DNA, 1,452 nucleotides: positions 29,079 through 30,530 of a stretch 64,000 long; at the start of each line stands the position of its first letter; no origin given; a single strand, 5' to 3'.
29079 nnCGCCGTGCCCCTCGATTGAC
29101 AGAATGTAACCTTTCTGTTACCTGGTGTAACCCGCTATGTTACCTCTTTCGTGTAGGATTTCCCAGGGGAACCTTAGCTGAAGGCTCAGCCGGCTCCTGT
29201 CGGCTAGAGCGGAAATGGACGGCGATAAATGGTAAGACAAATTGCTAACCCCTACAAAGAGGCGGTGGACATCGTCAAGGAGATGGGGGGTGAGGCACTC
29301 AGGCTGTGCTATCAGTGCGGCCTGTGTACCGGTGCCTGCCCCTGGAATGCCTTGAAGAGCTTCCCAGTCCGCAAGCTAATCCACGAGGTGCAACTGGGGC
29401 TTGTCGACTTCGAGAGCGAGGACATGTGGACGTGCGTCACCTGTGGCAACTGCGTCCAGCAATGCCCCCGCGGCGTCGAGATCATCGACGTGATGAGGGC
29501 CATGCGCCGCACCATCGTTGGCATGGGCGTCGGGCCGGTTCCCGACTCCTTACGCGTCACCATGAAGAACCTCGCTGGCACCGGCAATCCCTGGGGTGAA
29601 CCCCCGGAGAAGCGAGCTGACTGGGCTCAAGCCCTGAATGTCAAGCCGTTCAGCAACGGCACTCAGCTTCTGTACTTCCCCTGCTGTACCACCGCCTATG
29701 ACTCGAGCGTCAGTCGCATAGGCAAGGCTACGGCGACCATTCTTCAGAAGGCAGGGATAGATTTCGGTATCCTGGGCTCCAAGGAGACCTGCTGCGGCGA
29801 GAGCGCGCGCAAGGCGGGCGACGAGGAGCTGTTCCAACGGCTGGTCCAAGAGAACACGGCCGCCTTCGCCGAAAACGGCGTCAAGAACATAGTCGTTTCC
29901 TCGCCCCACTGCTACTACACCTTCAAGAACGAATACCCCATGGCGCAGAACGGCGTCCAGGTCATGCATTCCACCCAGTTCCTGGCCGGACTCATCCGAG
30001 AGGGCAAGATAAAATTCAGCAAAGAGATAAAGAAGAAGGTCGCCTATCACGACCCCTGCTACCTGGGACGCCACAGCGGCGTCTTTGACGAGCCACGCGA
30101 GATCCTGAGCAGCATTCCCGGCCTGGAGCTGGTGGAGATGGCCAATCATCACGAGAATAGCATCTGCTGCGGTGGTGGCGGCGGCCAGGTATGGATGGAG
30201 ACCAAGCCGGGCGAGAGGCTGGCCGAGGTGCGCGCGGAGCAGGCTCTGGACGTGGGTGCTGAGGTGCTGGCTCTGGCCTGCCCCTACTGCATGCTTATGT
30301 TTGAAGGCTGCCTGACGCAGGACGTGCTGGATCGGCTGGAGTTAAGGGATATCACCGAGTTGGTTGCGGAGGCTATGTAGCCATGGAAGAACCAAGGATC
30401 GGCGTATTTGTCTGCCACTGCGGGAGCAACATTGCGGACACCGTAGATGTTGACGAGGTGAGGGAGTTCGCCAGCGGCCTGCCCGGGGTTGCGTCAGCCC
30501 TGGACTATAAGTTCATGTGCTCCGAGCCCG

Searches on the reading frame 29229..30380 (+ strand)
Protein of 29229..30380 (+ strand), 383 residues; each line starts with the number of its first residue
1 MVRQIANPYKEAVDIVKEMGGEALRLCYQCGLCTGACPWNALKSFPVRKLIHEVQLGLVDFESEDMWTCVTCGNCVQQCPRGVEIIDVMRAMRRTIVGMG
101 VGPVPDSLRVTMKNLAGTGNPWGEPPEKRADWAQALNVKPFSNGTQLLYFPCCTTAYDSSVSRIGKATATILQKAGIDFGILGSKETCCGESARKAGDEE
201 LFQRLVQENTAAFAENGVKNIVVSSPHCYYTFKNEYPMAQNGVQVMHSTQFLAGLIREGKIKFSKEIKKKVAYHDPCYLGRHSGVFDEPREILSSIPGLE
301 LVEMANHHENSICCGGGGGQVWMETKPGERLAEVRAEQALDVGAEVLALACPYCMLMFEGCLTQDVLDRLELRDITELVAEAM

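Call 8: search_protein_families(library=pfam, proteins=[window:29229-30380:+], max_evalue=0.00001)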
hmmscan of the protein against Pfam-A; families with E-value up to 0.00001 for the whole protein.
window:29229-30380:+ (383 aa): 8 families
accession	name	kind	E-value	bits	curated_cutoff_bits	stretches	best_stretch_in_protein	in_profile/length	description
PF02754.22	CCG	-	1.8e-35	121.4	20.6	2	271-358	1-84/85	Cysteine-rich domain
PF13183.11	Fer4_8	-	3.4e-10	40.8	27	1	25-83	3-68/68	4Fe-4S dicluster domain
PF13187.11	Fer4_9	-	1.3e-09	38.3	27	1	27-82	2-50/52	4Fe-4S dicluster domain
PF12838.12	Fer4_7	-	4e-09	37.2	27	1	27-83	2-52/52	4Fe-4S dicluster domain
PF13237.11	Fer4_10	-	7.3e-08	32.7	25.5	1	25-80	7-53/53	4Fe-4S dicluster domain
PF13534.11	Fer4_17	-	1.9e-07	32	22.2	1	27-83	2-60/61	4Fe-4S dicluster domain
PF13484.11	Fer4_16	-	1.3e-06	29.6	30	0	27-44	2-19/66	4Fe-4S double cluster binding domain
PF25160.1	LdpA_Fe-S-bd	-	8.2e-06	25.9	27.6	0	20-45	21-46/49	LdpA Fe-S cluster-binding domain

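Call 60: search_solved_structures(query=window:29229-30380:+, max_evalue=0.001, show_alignments=1)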
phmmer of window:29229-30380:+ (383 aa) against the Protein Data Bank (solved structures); distinct sequences matched with E-value up to 0.001: 15.
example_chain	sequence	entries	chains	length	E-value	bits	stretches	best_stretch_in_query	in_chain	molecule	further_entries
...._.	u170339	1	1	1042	8.5e-67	229.1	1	53-362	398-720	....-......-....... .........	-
8rvv_C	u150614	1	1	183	2.9e-19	72.6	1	7-97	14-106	H(2):CoB-CoM heterodisulfide,ferredoxin reductase subunit C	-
8rvu_c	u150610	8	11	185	3.1e-19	72.5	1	7-98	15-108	H(2):CoB-CoM heterodisulfide,ferredoxin reductase subunit C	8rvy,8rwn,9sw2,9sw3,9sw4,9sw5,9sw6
5odc_C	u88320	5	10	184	3.4e-18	69.1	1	22-96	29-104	Heterodisulfide reductase, subunit C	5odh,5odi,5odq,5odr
9sfi_E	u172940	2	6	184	5.3e-18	68.4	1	21-117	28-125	H(2)/formate:CoB-CoM heterodisulfide,ferredoxin reductase subunit C2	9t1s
7bkb_C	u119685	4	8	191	4e-15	59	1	24-106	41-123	CoB--CoM heterodisulfide reductase subunit C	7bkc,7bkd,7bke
9sfi_C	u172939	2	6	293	2.4e-06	30.1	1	303-359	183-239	H(2)/formate:CoB-CoM heterodisulfide,ferredoxin reductase subunit B2 | Heterodisulfide reductase subunit B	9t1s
9sw6_H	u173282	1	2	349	8.9e-06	28.2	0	25-86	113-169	Tungsten formylmethanofuran dehydrogenase, subunit F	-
5odc_B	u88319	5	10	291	3.7e-05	26.2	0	281-359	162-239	Heterodisulfide reductase, subunit B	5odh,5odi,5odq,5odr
9sw6_G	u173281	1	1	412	3.8e-05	26.1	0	26-81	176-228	Polyferredoxin protein MvhB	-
9sfi_T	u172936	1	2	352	5.6e-05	25.6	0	12-88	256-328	4Fe-4S ferredoxin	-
5t5i_G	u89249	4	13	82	8.3e-05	25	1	25-81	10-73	Tungsten formylmethanofuran dehydrogenase subunit fwdG | Tungsten formylmethanofuran dehydrogenase, subunit G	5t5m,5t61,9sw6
5t5i_F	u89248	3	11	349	0.0002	23.8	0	25-86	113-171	Tungsten formylmethanofuran dehydrogenase subunit fwdF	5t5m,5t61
9sfi_O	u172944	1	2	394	0.00047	22.5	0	23-82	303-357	Ferredoxin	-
8rvv_B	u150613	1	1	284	0.00089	21.6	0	263-360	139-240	H(2):CoB-CoM heterodisulfide,ferredoxin reductase subunit B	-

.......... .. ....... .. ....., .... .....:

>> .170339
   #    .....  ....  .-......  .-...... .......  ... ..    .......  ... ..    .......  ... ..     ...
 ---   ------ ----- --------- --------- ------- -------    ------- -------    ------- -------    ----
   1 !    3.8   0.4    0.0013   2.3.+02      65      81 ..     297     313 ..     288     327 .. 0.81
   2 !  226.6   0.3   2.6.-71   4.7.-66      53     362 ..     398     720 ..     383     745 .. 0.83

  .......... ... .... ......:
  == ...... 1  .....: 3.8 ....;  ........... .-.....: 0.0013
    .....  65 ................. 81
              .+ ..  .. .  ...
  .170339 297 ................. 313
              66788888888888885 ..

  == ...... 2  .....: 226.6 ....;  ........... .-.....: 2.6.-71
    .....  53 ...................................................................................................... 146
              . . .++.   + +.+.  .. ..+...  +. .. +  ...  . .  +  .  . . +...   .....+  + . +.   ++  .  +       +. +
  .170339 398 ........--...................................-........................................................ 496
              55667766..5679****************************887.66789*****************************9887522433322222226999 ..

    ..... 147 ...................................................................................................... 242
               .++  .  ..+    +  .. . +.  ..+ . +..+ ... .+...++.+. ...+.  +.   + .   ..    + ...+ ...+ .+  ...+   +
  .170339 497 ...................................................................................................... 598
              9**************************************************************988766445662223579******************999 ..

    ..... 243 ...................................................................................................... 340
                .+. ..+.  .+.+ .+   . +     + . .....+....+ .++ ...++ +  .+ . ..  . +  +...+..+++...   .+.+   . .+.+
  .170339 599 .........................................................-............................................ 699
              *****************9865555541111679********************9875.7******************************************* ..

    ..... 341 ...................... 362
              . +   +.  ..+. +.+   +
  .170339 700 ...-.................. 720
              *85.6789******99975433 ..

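Call 61: search_protein_families(library=ncbifam, proteins=[window:29229-30380:+], max_evalue=1e-10)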
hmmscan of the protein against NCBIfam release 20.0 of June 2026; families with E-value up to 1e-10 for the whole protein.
window:29229-30380:+ (383 aa): 11 families
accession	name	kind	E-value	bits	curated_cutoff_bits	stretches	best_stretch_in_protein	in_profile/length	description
NF004898.0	PRK06259.1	equivalog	2.3e-45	155.2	385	1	22-382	131-487/488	fumarate reductase (CoM/CoB) subunit TfrB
NF045670.1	quin_L_LdhH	equivalog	1e-32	113.3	800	1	143-379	465-705/706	L-lactate dehydrogenase (quinone) large subunit LdhH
NF045724.1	ferredox_TmcB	equivalog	8.3e-27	93.8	735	1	67-381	99-426/430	electron transfer complex ferredoxin TmcB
NF008369.0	PRK11168.1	equivalog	6e-25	88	278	1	142-323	164-343/401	anaerobic glycerol-3-phosphate dehydrogenase subunit C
NF045663.1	diclust_near_Sec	equivalog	1.1e-23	83.3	530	1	68-339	354-603/759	pyridine nucleotide-disulfide oxidoreductase/dicluster-binding protein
TIGR03290.1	CoB_CoM_SS_C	equivalog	7.4e-23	81.1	160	1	25-100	2-79/144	CoB--CoM heterodisulfide reductase subunit C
NF045796.1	DsrK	equivalog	3e-19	69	400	1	66-324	117-378/453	sulfate reduction electron transfer complex DsrMKJOP subunit DsrK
TIGR03379.1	glycerol3P_GlpC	equivalog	6.7e-18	64.6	279.9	1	145-318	162-335/397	anaerobic glycerol-3-phosphate dehydrogenase subunit GlpC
NF038018.1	qmoC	equivalog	2.6e-17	63.3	300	1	16-97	9-92/360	quinone-interacting membrane-bound oxidoreductase complex subunit QmoC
NF045711.1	sulf_resp_HmcF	equivalog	2.4e-16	59.6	750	1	237-354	301-421/457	sulfate respiration complex iron-sulfur protein HmcF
NF008434.0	PRK11274.1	equivalog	6e-13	48.5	333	0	159-361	180-391/409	glycolate oxidase subunit GlcF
